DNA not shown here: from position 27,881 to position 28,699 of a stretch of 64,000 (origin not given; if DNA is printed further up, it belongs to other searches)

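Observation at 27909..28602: Opposite-strand orphan gene with AT-rich upstream region and strong terminator inserted between rplB and rpsS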

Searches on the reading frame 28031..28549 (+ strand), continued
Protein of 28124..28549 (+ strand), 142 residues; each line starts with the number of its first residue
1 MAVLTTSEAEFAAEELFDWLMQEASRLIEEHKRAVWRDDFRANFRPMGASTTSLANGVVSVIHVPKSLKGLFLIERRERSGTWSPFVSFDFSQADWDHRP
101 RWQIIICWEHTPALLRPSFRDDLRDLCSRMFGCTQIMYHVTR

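Call 52: list_cluster_members(proteins=[P0001, P0002, P0003, P0005, P0006])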
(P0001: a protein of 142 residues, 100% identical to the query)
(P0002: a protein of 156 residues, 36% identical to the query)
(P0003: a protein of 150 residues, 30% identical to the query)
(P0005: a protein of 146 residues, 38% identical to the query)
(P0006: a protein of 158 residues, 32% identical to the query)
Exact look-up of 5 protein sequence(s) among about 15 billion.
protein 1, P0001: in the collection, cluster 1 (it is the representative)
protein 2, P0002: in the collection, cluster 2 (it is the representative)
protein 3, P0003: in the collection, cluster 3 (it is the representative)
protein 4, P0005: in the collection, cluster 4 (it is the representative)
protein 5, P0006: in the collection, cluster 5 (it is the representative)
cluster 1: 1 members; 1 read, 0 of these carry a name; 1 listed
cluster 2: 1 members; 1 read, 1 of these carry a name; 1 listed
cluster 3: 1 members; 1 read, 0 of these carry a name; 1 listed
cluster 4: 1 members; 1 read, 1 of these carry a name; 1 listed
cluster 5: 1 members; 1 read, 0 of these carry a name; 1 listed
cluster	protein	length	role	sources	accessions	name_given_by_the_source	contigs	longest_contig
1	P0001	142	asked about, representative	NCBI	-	-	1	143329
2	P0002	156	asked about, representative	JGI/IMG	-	hypothetical protein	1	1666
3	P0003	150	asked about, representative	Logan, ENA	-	-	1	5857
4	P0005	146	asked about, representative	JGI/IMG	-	hypothetical protein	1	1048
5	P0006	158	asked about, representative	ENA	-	-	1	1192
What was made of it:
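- The family has only five members, all singletons from metagenomes (call 52), so selection could not be measured.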

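Call 67: search_protein_families(library=pfam, proteins=[L084:626-982:-], max_evalue=0.01)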
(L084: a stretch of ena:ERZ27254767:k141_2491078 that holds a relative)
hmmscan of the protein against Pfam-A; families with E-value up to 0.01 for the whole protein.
L084:626-982:- (119 aa): 1 family
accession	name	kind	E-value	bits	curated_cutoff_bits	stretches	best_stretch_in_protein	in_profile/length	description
PF23991.1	DUF7310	-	0.00026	21.8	40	1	25-85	26-82/83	Coiled-coil region of unknown function (DUF7310)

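Call 76: search_protein_families(library=phrogs, alignment_id=A1, max_evalue=0.1)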
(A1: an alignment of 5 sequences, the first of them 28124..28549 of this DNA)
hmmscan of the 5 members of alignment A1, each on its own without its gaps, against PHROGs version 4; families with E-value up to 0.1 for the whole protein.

A. member 1, window:28124-28549:+ (142 aa): 0 families

B. families by the number of members that match (of 5 scanned): 0 families

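Call 77: find_related_loci(query=window:28124-28549:+, collection=viral_contigs, flank=3000)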
Query window:28124-28549:+ (142 aa) in viral_contigs; peptide patterns used: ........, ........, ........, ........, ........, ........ (x = any residue, [..] = any of these).
5 stretches matched a pattern, but none encodes a relative of the query by tblastn (E <= 1e-3).
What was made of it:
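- On Mobile element (insertion sequence, MITE, integron cassette, prophage): No PHROG family and no viral contig relative were found (calls 76, 77).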
